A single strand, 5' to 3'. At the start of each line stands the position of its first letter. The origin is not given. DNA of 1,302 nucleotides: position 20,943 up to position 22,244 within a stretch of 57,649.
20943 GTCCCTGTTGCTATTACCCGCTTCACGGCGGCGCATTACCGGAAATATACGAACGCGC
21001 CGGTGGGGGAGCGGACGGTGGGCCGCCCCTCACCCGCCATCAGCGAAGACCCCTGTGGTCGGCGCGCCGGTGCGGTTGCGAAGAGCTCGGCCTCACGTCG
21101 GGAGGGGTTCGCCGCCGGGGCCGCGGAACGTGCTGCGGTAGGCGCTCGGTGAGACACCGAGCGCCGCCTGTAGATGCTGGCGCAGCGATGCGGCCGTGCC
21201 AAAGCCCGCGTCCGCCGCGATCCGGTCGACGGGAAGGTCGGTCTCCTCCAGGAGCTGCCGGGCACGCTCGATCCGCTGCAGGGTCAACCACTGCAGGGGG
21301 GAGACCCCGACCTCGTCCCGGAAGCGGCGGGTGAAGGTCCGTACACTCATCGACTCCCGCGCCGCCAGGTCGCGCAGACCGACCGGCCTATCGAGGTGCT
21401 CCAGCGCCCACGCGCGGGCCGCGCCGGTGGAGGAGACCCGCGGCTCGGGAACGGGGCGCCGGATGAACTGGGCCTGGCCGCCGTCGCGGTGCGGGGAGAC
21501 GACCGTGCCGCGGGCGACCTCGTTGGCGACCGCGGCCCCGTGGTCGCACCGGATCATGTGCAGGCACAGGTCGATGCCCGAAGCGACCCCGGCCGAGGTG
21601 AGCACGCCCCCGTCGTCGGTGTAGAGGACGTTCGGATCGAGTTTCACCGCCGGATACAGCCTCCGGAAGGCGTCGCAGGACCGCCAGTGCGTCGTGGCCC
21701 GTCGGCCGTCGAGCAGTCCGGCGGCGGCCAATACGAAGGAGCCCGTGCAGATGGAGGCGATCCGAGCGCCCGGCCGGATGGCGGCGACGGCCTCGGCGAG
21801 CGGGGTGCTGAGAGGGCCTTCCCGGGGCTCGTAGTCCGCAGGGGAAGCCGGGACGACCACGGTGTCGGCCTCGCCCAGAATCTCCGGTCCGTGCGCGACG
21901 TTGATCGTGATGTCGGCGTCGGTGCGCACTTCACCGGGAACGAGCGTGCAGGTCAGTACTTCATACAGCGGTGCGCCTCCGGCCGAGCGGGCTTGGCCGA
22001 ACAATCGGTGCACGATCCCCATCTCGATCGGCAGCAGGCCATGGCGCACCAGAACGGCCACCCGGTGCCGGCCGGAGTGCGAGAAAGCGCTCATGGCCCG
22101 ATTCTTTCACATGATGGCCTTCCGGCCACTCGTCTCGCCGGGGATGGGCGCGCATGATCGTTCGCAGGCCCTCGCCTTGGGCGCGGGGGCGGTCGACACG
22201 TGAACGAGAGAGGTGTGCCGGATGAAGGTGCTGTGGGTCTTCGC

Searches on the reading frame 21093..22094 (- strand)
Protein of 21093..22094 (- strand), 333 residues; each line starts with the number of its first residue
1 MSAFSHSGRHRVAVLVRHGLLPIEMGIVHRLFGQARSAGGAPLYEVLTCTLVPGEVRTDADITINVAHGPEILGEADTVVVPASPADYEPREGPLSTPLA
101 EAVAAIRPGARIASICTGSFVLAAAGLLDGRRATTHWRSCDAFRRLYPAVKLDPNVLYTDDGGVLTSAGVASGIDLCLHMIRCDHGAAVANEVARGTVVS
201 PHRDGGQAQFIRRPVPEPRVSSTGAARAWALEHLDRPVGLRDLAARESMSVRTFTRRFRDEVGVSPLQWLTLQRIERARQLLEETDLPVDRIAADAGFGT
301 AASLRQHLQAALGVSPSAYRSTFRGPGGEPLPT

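Call 29: search_protein_families(library=pfam, proteins=[window:21093-22094:-], max_evalue=0.0001)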
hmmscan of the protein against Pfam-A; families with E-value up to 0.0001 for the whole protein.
window:21093-22094:- (333 aa): 3 families
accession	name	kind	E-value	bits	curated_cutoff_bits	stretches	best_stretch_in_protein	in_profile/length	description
PF12833.13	HTH_18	-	5.4e-23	81.5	33.6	1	243-321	1-79/80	Helix-turn-helix domain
PF00165.29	HTH_AraC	-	1e-10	41.9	26.6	1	232-271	3-42/42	Bacterial regulatory helix-turn-helix proteins, AraC family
PF01965.30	DJ-1_PfpI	-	2.1e-10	41.1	26.6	1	53-181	37-163/165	DJ-1/PfpI family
